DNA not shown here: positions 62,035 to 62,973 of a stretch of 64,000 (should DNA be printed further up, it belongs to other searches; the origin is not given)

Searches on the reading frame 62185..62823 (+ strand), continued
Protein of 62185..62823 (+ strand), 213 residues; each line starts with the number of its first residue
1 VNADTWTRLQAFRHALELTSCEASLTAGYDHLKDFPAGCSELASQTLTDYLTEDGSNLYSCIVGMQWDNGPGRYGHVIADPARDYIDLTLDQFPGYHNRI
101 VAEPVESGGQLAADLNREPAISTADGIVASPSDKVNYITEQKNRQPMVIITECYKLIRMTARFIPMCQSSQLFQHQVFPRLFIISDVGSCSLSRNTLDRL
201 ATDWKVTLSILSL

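Call 54: search_protein_families(proteins=[P0036, L010:6885-8015:-, L010:3814-4422:+, L010:4422-5039:+, L010:5246-5824:+, L010:8278-8949:+, L010:9628-10629:+], library=padloc, max_evalue=0.01)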
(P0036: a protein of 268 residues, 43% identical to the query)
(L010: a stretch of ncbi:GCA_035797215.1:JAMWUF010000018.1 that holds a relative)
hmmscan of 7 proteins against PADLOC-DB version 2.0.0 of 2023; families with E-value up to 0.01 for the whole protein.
P0036 (268 aa): 0 families

L010:6885-8015:- (377 aa): 0 families

L010:3814-4422:+ (203 aa): 3 families
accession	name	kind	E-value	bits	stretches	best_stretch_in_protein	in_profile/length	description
PDLC03864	LmuB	-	0.00068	16.3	1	74-192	232-353/657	-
PDLC03868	LmuB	-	0.0042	13.4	1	48-191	299-440/1035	-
PDLC00580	JetC3|JetC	-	0.009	12.3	1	95-195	305-402/1068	DUF3584 domain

L010:4422-5039:+ (206 aa): 0 families

L010:5246-5824:+ (193 aa): 0 families

L010:8278-8949:+ (224 aa): 0 families

L010:9628-10629:+ (334 aa): 0 families

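Call 55: search_protein_families(proteins=[P0036, L010:6885-8015:-, L010:3814-4422:+, L010:4422-5039:+, L010:9628-10629:+, P0190, P0184], library=ncbifam, max_evalue=0.01)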
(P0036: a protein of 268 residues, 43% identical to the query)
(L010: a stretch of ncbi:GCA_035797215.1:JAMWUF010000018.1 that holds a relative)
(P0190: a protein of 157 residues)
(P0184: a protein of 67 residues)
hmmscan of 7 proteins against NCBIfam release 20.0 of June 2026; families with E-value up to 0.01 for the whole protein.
P0036 (268 aa): 0 families

L010:6885-8015:- (377 aa): 0 families

L010:3814-4422:+ (203 aa): 3 families
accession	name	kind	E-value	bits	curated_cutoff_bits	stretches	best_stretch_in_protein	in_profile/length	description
NF003034.1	PRK03918.1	equivalog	0.0027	15.7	700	1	92-190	183-281/878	DNA double-strand break repair ATPase Rad50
NF045487.1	ASRP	equivalog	0.0028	16.3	300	1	102-191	125-213/593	archaea-specific SMC-related protein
TIGR02169.1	SMC_prok_A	equivalog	0.0065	14.2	729.4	1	83-196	357-470/1165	chromosome segregation protein SMC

L010:4422-5039:+ (206 aa): 0 families

L010:9628-10629:+ (334 aa): 0 families

P0190 (157 aa): 0 families

P0184 (67 aa): 0 families

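Call 62: profile_search(alignment_id=A6)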
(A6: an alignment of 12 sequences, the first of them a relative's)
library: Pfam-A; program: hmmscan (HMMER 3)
A. the first sequence (157 residues): domains with independent E <= 10: 1; with E <= 0.001: 0
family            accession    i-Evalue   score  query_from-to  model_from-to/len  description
YunG              PF24585.1        0.18    12.4      74-102        58-89/116  YunG protein
B. every sequence of the alignment scanned on its own (12 sequences): families by number of members that match
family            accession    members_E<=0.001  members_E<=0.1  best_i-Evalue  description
YunG              PF24585.1                  0               6        1.6e-03  YunG protein
Transglut_core    PF01841.26                 0               2        1.5e-02  Transglutaminase-like superfamily
Transglut_core3   PF13471.12                 0               2        3.7e-02  Transglutaminase-like superfamily
DUF2532           PF10811.13                 0               1        5.8e-03  Protein of unknown function (DUF2532)
RecX_HTH3         PF21981.2                  0               1        7.9e-02  RecX, third three-helix domain

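Call 63: fold_search(model_id=the predicted structure, library=afdb50)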
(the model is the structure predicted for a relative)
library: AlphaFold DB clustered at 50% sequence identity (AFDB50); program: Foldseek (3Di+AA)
matches with E <= 10: 804; with E <= 0.001: 100
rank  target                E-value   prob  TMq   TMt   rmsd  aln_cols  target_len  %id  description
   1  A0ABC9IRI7            3.7e-30  1.00  0.61  0.62  15.0       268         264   64  Plasmid-related protein [Serratia marcescens subsp. marcescens Db11]
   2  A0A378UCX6            7.1e-23  1.00  0.70  0.68  11.0       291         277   48  Uncharacterized protein [Klebsiella pneumoniae subsp. ozaenae]
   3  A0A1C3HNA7            5.3e-21  1.00  0.58  0.73  18.1       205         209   56  Uncharacterized protein [Serratia marcescens]
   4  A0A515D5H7            3.8e-20  1.00  0.58  0.75  13.6       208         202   55  Uncharacterized protein [Serratia liquefaciens]
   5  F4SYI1                1.8e-14  1.00  0.43  0.89   2.1       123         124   79  Uncharacterized protein [Escherichia coli M605]
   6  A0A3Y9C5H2            1.3e-13  1.00  0.25  0.40  15.1       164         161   65  Uncharacterized protein [Salmonella enterica subsp. enterica serovar Java]
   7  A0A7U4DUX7            8.1e-13  1.00  0.55  0.57   2.2       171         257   42  Uncharacterized protein
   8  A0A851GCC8            6.8e-12  1.00  0.52  0.82   2.5       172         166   41  Uncharacterized protein
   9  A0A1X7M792            9.0e-12  1.00  0.55  0.75   2.4       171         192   37  Uncharacterized protein
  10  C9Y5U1                2.8e-11  1.00  0.54  0.77  12.5       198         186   35  Uncharacterized protein [Cronobacter turicensis (strain DSM 18703 / CCUG 55852 / LMG 23827 / z3032)]
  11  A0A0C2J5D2            5.4e-11  1.00  0.51  0.66  13.4       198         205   36  Uncharacterized protein [Thelohanellus kitauei]
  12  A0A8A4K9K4            2.0e-10  1.00  0.51  0.71   2.8       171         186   39  Uncharacterized protein [Pantoea ananas]
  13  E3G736                1.0e-09  1.00  0.51  0.82   3.0       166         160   32  Transglutaminase-like domain-containing protein [Enterobacter lignolyticus (strain SCF1)]
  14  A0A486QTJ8            3.6e-09  1.00  0.51  0.83   2.9       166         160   30  Uncharacterized protein [Klebsiella pneumoniae]
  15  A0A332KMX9            9.9e-09  1.00  0.46  0.57   6.4       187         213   39  Uncharacterized protein [Klebsiella pneumoniae]
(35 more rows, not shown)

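Call 76: predict_structure(alignment_id=A1)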
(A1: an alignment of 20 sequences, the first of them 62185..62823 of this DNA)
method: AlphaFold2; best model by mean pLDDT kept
length: 213 residues; sequences in the alignment: 20
mean_pLDDT: 38.0   pTM: 0.26
mean pLDDT of the five models: 38.0, 36.7, 36.6, 36.4, 35.2
residues with pLDDT >= 90: 0; 70-90: 0; 50-70: 38; < 50: 175
segments of 3 or more residues with pLDDT < 50: 23-25, 35-43, 49-52, 54-59, 61-69, 71-75, 78-213
pLDDT, mean of each block of 10 residues (from residue 1): 58 59 52 46 47 48 47 48 38 31 27 33 28 28 24 26 28 24 29 40 38 28
secondary structure, 60 per line:
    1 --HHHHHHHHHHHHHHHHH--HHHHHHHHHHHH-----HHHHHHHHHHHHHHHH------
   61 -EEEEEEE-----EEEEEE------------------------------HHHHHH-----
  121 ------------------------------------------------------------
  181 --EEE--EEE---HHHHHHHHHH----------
elements in order: H3-19 H22-33 H39-54 E62-68 E74-79 H110-115 E183-185 E188-190 H194-203
